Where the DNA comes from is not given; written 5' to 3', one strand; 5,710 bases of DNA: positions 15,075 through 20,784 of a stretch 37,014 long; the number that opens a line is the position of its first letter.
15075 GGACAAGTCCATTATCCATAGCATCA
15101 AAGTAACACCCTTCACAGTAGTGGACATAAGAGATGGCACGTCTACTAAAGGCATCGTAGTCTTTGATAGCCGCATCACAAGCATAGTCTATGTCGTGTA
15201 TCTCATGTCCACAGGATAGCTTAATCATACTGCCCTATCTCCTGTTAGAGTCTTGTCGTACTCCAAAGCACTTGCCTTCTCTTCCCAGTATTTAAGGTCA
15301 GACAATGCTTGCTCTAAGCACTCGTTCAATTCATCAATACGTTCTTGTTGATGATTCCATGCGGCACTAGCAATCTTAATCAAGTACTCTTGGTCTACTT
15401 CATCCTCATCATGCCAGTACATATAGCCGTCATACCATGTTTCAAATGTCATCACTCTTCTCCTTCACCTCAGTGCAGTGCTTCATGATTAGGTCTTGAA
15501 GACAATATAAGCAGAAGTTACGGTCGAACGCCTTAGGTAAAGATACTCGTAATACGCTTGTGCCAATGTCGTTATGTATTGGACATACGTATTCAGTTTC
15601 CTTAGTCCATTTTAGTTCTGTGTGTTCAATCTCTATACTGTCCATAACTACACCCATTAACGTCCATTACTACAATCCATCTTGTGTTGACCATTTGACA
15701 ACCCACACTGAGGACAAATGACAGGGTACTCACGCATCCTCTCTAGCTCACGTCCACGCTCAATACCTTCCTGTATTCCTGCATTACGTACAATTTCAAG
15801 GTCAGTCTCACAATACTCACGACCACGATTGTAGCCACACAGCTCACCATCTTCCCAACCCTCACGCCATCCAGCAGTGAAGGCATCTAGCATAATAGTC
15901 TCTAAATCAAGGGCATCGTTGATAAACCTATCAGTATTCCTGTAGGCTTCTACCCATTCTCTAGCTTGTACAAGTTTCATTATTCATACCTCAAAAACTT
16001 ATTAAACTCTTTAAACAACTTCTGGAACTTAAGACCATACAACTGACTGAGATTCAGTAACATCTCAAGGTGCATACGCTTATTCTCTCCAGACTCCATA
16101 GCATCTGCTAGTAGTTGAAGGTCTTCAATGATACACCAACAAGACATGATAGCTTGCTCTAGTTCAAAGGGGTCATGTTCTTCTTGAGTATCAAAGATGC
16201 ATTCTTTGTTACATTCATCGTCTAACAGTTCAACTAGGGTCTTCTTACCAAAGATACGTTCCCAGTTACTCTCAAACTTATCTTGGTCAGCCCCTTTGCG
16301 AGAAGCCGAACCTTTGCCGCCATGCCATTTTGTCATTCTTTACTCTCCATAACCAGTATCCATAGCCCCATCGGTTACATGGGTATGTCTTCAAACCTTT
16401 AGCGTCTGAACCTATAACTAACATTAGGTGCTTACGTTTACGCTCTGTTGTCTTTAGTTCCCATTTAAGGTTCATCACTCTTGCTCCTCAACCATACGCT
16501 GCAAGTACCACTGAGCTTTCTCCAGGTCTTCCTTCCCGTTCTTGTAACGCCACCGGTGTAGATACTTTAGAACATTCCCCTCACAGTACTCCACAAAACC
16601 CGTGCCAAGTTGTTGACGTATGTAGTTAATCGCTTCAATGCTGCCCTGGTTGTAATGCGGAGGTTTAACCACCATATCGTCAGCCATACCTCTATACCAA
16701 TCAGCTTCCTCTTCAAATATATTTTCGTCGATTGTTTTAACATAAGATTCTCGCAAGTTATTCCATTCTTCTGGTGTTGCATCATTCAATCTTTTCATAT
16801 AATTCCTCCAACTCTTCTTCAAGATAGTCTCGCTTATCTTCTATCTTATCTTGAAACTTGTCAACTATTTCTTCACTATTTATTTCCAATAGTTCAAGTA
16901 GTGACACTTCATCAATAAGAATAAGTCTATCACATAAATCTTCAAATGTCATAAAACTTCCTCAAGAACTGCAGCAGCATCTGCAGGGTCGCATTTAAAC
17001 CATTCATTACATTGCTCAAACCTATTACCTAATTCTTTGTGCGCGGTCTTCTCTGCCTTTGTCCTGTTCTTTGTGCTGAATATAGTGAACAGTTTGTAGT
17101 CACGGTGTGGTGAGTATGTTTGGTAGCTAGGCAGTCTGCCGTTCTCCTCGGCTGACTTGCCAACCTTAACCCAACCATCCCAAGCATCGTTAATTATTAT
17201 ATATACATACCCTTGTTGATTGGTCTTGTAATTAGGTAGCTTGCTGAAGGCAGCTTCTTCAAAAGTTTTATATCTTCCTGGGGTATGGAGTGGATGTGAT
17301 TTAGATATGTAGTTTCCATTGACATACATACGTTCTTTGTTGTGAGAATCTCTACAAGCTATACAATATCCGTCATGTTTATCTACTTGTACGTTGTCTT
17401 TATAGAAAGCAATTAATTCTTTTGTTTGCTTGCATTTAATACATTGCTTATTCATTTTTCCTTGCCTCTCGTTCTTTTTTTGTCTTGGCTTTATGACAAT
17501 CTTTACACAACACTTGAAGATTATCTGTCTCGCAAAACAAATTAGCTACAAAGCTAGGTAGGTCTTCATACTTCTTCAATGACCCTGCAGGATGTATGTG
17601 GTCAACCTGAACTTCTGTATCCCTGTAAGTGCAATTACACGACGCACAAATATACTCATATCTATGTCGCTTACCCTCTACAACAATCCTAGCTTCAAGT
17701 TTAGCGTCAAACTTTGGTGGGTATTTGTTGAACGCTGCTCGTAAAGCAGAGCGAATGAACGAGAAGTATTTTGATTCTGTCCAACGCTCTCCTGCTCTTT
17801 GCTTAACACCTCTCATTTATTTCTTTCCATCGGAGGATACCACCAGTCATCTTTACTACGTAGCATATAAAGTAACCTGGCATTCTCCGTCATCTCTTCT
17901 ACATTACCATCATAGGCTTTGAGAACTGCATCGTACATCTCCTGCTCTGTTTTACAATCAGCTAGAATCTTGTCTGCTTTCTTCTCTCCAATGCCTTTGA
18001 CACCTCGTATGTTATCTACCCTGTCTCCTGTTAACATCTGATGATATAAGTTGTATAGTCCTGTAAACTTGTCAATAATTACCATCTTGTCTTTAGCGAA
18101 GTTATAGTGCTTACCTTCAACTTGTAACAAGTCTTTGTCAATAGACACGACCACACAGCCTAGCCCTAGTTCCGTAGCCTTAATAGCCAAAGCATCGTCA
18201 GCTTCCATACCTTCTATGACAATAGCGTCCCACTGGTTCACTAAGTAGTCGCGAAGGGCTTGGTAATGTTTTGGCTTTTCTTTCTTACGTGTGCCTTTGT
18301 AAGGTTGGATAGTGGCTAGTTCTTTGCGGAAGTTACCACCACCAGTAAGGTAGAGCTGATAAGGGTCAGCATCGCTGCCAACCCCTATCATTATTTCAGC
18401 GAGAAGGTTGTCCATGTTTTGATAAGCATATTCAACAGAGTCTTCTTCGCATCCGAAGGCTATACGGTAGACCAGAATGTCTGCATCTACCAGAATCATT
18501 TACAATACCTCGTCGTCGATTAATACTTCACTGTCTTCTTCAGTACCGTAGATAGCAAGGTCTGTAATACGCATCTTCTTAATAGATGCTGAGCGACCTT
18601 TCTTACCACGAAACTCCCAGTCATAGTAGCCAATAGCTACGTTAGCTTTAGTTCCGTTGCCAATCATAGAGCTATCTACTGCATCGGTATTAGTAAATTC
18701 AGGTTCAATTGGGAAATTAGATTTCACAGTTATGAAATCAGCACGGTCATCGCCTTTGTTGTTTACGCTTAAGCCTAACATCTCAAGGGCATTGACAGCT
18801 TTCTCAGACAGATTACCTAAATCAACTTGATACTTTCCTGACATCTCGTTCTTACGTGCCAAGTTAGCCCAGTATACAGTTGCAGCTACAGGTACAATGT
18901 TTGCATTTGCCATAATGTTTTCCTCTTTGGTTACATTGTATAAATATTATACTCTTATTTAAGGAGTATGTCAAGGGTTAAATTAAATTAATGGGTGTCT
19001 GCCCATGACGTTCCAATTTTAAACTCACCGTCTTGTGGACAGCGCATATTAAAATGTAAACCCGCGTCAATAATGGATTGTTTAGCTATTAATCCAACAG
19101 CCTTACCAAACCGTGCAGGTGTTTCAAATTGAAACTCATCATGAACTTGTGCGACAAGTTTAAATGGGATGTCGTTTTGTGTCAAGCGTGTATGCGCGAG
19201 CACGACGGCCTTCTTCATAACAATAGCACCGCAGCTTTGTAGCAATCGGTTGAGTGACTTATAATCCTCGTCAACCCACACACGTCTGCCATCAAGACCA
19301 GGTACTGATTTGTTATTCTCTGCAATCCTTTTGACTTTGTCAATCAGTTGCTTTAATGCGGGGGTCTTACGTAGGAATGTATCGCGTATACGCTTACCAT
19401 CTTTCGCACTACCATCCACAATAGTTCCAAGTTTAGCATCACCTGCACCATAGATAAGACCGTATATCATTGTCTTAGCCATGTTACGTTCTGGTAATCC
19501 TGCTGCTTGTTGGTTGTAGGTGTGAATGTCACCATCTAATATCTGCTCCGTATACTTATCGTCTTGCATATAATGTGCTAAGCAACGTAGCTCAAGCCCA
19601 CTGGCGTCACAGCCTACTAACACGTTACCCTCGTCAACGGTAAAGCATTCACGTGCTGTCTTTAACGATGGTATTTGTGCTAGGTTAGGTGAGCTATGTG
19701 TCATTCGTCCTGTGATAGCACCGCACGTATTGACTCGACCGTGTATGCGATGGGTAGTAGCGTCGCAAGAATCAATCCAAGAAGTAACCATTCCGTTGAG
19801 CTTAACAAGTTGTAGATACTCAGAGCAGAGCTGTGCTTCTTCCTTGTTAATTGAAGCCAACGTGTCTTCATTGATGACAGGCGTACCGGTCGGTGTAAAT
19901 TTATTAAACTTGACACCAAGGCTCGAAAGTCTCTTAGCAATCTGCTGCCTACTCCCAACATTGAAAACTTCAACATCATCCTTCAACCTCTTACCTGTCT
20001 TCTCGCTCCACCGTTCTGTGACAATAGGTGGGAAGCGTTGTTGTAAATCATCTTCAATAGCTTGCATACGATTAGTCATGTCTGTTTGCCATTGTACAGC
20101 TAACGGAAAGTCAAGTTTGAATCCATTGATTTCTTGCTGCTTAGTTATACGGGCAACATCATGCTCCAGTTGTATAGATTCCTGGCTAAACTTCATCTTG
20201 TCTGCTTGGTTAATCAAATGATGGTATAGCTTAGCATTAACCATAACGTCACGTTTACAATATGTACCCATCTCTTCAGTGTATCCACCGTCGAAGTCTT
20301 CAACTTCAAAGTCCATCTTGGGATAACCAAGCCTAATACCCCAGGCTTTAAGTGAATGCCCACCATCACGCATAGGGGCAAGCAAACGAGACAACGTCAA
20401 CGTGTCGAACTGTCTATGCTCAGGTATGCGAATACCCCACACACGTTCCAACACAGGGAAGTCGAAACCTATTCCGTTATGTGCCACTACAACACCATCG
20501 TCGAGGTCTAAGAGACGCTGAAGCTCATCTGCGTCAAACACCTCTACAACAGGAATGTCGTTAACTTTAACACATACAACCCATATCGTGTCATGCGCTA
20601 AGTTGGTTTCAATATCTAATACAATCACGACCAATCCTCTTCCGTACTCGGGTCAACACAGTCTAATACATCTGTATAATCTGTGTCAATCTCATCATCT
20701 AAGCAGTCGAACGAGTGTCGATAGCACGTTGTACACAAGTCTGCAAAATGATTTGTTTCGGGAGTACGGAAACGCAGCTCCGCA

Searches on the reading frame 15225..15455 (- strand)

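Call 53: search_protein_families(library=pfam, proteins=[window:15225-15455:-], max_evalue=0.1)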
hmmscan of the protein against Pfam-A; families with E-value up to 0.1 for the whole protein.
window:15225-15455:- (76 aa): 2 families
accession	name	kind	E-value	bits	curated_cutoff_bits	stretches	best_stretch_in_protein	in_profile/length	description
PF13446.11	RPT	-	0.024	14.9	28.2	1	16-48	12-43/59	A repeated domain in UCH-protein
PF18937.5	DUF5685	-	0.071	12.9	26.7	1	13-68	103-157/272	Family of unknown function (DUF5685)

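Call 54: search_protein_families(library=phrogs, proteins=[window:15225-15455:-], max_evalue=0.01)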
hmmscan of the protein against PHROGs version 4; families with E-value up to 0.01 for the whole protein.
window:15225-15455:- (76 aa): 0 families

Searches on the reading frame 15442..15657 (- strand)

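Call 53: search_protein_families(library=pfam, proteins=[window:15442-15657:-], max_evalue=0.1)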
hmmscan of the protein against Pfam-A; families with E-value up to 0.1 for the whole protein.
window:15442-15657:- (71 aa): 1 family
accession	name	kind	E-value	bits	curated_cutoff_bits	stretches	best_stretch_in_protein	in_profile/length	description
PF25164.1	CoiA_N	-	0.058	13.4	26.3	0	48-63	19-34/50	Competence protein CoiA, N-terminal domain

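Call 54: search_protein_families(library=phrogs, proteins=[window:15442-15657:-], max_evalue=0.01)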
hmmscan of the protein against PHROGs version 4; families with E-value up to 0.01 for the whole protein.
window:15442-15657:- (71 aa): 0 families

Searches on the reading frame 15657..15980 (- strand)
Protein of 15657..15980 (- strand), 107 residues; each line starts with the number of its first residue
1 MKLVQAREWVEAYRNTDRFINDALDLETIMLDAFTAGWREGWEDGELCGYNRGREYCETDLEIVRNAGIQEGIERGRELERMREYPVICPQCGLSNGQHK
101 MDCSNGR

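Call 53: search_protein_families(library=pfam, proteins=[window:15657-15980:-], max_evalue=0.1)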
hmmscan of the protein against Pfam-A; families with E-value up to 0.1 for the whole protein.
window:15657-15980:- (107 aa): 2 families
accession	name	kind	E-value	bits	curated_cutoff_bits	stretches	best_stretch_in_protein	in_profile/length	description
PF10058.14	Zn_ribbon_10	-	0.012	15.8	24.2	1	82-99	18-35/54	ER junction formation factor lunapark, zinc ribbon finger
PF14952.11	zf-tcix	-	0.028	14.4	31.2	1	89-105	13-29/42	Putative treble-clef, zinc-finger, Zn-binding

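Call 54: search_protein_families(library=phrogs, proteins=[window:15657-15980:-], max_evalue=0.01)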
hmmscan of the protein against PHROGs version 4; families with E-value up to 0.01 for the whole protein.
window:15657-15980:- (107 aa): 1 family
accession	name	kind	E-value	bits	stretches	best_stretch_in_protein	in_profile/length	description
phrog_4785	-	unknown function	0.00021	22.7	1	26-78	35-88/94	-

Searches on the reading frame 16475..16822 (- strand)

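Call 53: search_protein_families(library=pfam, proteins=[window:16475-16822:-], max_evalue=0.1)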
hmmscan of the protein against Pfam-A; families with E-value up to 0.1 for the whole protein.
window:16475-16822:- (115 aa): 3 families
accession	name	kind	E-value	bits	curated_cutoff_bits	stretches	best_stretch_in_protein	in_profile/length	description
PF11753.13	DUF3310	-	5.1e-19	68.5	24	1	51-108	1-60/60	Protein of unknwon function (DUF3310)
PF11444.14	DUF2895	-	0.021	14.7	22.6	1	41-107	30-91/198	Protein of unknown function (DUF2895)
PF19095.5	DUF5783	-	0.045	14.3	32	1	5-81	13-92/105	Family of unknown function (DUF5783)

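Call 54: search_protein_families(library=phrogs, proteins=[window:16475-16822:-], max_evalue=0.01)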
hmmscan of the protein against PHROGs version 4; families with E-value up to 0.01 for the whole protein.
window:16475-16822:- (115 aa): 22 families
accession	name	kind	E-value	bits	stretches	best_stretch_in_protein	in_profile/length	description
phrog_236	-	other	3.4e-28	100.4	1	46-115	236-306/431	nucleotide kinase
phrog_1689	-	other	2.2e-24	87.7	1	46-114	162-234/243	nucleotide kinase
phrog_11324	-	other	1.3e-18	68.8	1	46-114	6-71/139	nucleotide kinase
phrog_4897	-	other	5.8e-18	66.7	1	44-113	108-179/186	kinase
phrog_4943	-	unknown function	5.7e-16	60.4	1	25-115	65-160/166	-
phrog_23238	-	unknown function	1.7e-14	55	1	46-115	123-194/196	-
phrog_5839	-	unknown function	2.5e-13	51.1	1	47-113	4-66/128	-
phrog_4824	-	unknown function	2.8e-12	47.7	1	50-112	5-61/128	-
phrog_2585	-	other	4.7e-11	44.4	1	39-111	86-164/175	nucleotide kinase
phrog_4472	-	other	8e-11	42.8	1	45-112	8-75/100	nucleotide kinase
phrog_18538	-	unknown function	2e-10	41.9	1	49-110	3-67/159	-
phrog_2387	-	other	1.5e-09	39.3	1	49-114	3-71/147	nucleotide kinase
phrog_10602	-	other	4.5e-09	37.5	1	40-114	88-163/168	nucleotide kinase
phrog_11450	-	unknown function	1.4e-07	31.9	1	19-113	290-387/394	-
phrog_25460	-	unknown function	1.4e-06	29.1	1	48-114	74-140/144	-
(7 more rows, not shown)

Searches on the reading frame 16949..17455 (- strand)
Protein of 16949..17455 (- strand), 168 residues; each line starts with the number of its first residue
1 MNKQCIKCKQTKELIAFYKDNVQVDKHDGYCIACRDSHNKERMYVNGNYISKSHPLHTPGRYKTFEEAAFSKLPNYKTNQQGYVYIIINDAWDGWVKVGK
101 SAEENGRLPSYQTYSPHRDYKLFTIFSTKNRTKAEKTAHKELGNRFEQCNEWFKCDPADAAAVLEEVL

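Call 11: search_protein_families(library=phrogs, proteins=[window:16949-17455:-], max_evalue=0.01)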
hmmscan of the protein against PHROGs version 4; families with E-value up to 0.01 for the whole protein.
window:16949-17455:- (168 aa): 14 families
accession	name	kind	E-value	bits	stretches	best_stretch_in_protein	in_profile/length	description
phrog_5032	-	unknown function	5.2e-27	95.6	1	71-166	67-159/178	-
phrog_15085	-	unknown function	1.9e-17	64.5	1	81-168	3-95/103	-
phrog_8130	-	unknown function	1.3e-08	35.3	1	17-163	99-258/434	-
phrog_16524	-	unknown function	4.1e-07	30.8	1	77-166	20-112/215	-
phrog_5558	-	moron, auxiliary metabolic gene and host takeover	2.2e-06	29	1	1-82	7-89/130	Lar-like restriction alleviation protein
phrog_1035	-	DNA, RNA and nucleotide metabolism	3.9e-06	27.9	1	3-92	64-116/271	endonuclease VII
phrog_18411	-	DNA, RNA and nucleotide metabolism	1.6e-05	25.6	1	81-165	4-85/236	homing endonuclease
phrog_18781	-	unknown function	3.6e-05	24.2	1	79-155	4-83/222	-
phrog_8430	-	unknown function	4.7e-05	23.4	1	77-164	290-380/439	-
phrog_2255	-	DNA, RNA and nucleotide metabolism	0.00015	22.3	1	2-48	53-98/211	HNH endonuclease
phrog_4284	-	unknown function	0.0002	22.2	1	69-158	72-156/171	-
phrog_2633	-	DNA, RNA and nucleotide metabolism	0.00028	22.1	1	2-46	13-57/142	endonuclease VII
phrog_2340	-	DNA, RNA and nucleotide metabolism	0.00033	21.8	1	2-49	8-51/171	endonuclease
phrog_12813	-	unknown function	0.0013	19.6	1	2-43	153-191/199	-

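Call 12: search_protein_families(library=pfam, proteins=[window:16949-17455:-], max_evalue=0.01)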
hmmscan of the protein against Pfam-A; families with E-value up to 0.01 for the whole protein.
window:16949-17455:- (168 aa): 2 families
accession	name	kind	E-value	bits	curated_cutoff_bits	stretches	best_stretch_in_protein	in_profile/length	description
PF13455.12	MUG113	-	9.9e-11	42.5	22.3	1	96-166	1-72/73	Meiotically up-regulated gene 113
PF10544.15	T5orf172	-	1.7e-10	41.8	20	1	82-167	1-100/101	T5orf172 domain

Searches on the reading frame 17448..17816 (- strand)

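Call 11: search_protein_families(library=phrogs, proteins=[window:17448-17816:-], max_evalue=0.01)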
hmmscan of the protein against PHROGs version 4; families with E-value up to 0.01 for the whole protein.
window:17448-17816:- (122 aa): 20 families
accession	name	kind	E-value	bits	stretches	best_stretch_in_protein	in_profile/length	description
phrog_1985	-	DNA, RNA and nucleotide metabolism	5.4e-27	95.9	1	13-117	17-128/184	HNH endonuclease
phrog_3106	-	DNA, RNA and nucleotide metabolism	1.1e-15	59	1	6-121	117-230/252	HNH endonuclease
phrog_5956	-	DNA, RNA and nucleotide metabolism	3.8e-11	43.8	1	35-120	40-116/138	HNH endonuclease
phrog_144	-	DNA, RNA and nucleotide metabolism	4.5e-11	43.7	1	47-121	77-142/175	HNH endonuclease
phrog_589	-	DNA, RNA and nucleotide metabolism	3.7e-10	40.8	1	52-120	89-147/179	HNH endonuclease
phrog_4234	-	DNA, RNA and nucleotide metabolism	1.4e-08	35.5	1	56-119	31-90/130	HNH endonuclease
phrog_4581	-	head and packaging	1e-07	32.7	1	50-121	61-118/395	terminase small subunit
phrog_333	-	DNA, RNA and nucleotide metabolism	1.1e-07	33.1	1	51-121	30-88/138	HNH endonuclease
phrog_119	-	DNA, RNA and nucleotide metabolism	1.4e-07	31.7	1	50-120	199-263/443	HNH endonuclease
phrog_2323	-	DNA, RNA and nucleotide metabolism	3.7e-07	31.1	1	57-119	38-91/113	HNH endonuclease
phrog_6050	-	DNA, RNA and nucleotide metabolism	2.5e-06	27.6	1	51-116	308-362/402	HNH endonuclease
phrog_11604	-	DNA, RNA and nucleotide metabolism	2.8e-06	28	1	52-117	73-134/160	HNH endonuclease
phrog_7785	-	DNA, RNA and nucleotide metabolism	0.0001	23.3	1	50-120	66-120/147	HNH endonuclease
phrog_1271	-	DNA, RNA and nucleotide metabolism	0.00012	22.6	1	36-117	248-321/361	HNH endonuclease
phrog_2255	-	DNA, RNA and nucleotide metabolism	0.00014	22.4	1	49-120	105-177/211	HNH endonuclease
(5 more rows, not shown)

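Call 12: search_protein_families(library=pfam, proteins=[window:17448-17816:-], max_evalue=0.01)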
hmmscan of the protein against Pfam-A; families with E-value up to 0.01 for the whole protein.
window:17448-17816:- (122 aa): 2 families
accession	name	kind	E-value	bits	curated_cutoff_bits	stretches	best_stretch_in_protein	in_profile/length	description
PF01844.29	HNH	-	2.5e-05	24.8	21.4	1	97-114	30-47/47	HNH endonuclease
PF14279.12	HNH_5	-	0.0056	17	27.5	0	97-114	29-46/56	HNH endonuclease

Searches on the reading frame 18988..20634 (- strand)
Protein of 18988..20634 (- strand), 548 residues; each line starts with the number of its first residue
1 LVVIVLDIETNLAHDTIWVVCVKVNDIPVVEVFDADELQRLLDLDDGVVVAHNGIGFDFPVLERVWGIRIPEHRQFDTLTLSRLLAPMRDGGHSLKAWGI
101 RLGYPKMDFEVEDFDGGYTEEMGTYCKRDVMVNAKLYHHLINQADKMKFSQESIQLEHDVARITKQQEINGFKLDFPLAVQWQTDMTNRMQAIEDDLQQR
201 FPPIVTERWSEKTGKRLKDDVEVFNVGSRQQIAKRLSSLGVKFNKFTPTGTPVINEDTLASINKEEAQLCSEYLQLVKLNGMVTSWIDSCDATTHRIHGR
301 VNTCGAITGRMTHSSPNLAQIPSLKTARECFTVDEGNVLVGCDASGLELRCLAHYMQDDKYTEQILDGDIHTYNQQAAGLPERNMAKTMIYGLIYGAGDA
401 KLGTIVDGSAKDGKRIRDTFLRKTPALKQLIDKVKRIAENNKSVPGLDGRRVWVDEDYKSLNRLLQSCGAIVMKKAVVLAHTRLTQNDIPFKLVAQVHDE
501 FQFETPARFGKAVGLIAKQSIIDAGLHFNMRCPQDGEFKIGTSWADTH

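Call 81: search_dna_similar(query=window:18988-20634:-, collection=phages, mode=protein, max_rows=12)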
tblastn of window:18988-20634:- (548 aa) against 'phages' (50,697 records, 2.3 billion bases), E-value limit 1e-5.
The search stops at 5000 records and this limit was reached: more records match than are counted here, and every count below describes the 5000 best-scoring records only.
Records with a match: at least 5000; places in all: 5262; records where one place covers at least 80% of the query: 2388.
Best place of each record, by identity: <60% 5000.
By first word of the organism name: Mycobacterium 1356; Escherichia 537; Klebsiella 482; Pseudomonas 398; Vibrio 208; Microbacterium 204; Salmonella 169; Staphylococcus 141; Bacillus 129; Arthrobacter 98; and 119 more.
By host as written in the record: Mycobacterium smegmatis mc2 155 991; - 558; Klebsiella pneumoniae 242; Escherichia coli 206; Mycobacterium smegmatis mc#155 187; Microbacterium foliorum NRRL B-24224 94; Pseudomonas aeruginosa 92; Microbacterium foliorum NRRL B-24224 SEA 82; and 842 more.
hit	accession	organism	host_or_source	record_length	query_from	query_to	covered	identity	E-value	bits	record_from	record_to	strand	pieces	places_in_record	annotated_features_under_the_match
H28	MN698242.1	Pelagibacter phage HTVC103P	Candidatus Pelagibacter sp. HTCC7211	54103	4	548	99%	41.7%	1e-130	426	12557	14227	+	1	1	DNA polymerase | hypothetical protein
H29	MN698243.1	Pelagibacter phage HTVC104P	Candidatus Pelagibacter sp. HTCC7211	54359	4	548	99%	41.7%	2e-130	425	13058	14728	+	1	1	DNA polymerase | hypothetical protein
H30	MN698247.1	Pelagibacter phage HTVC115P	Candidatus Pelagibacter sp. HTCC7211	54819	19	548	97%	42.2%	4e-120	395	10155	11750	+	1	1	DNA polymerase | hypothetical protein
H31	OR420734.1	Roseobacter phage CRP-804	Paracoccaceae bacterium strain FZCC0196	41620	1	548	100%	38.6%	8e-103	345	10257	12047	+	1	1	DNA polymerase | hypothetical protein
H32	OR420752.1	Roseobacter phage CRP-403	Paracoccaceae bacterium strain FZCC0037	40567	1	548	100%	38.6%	9e-103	345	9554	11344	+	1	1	DNA polymerase | hypothetical protein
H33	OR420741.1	Roseobacter phage CRP-118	Paracoccaceae bacterium strain FZCC0023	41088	1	548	100%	38.0%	5e-97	328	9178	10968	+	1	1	DNA polymerase | hypothetical protein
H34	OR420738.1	Pelagibacter phage HTVC131P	Candidatus Pelagibacter sp. HTCC7211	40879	5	548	99%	38.0%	3e-100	338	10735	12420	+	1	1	DNA polymerase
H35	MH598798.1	Pelagibacter phage HTVC022P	Candidatus Pelagibacter ubique HTCC1062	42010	5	548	99%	37.8%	3e-99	335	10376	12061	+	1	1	DNA polymerase | hypothetical protein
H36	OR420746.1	Roseobacter phage CRP-227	Paracoccaceae bacterium strain FZCC0040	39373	1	548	100%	37.5%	6e-105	352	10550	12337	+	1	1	DNA polymerase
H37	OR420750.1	Roseobacter phage CRP-361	Paracoccaceae bacterium strain FZCC0042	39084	1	548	100%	37.5%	3e-104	350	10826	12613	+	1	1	DNA polymerase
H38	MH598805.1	Pelagibacter phage HTVC109P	Candidatus Pelagibacter sp. HTCC7211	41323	6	548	99%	37.8%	9e-98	331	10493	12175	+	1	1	DNA polymerase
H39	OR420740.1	Roseobacter phage CRP-114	Paracoccaceae bacterium strain FZCC0023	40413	1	548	100%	37.3%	8e-102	342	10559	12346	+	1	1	DNA polymerase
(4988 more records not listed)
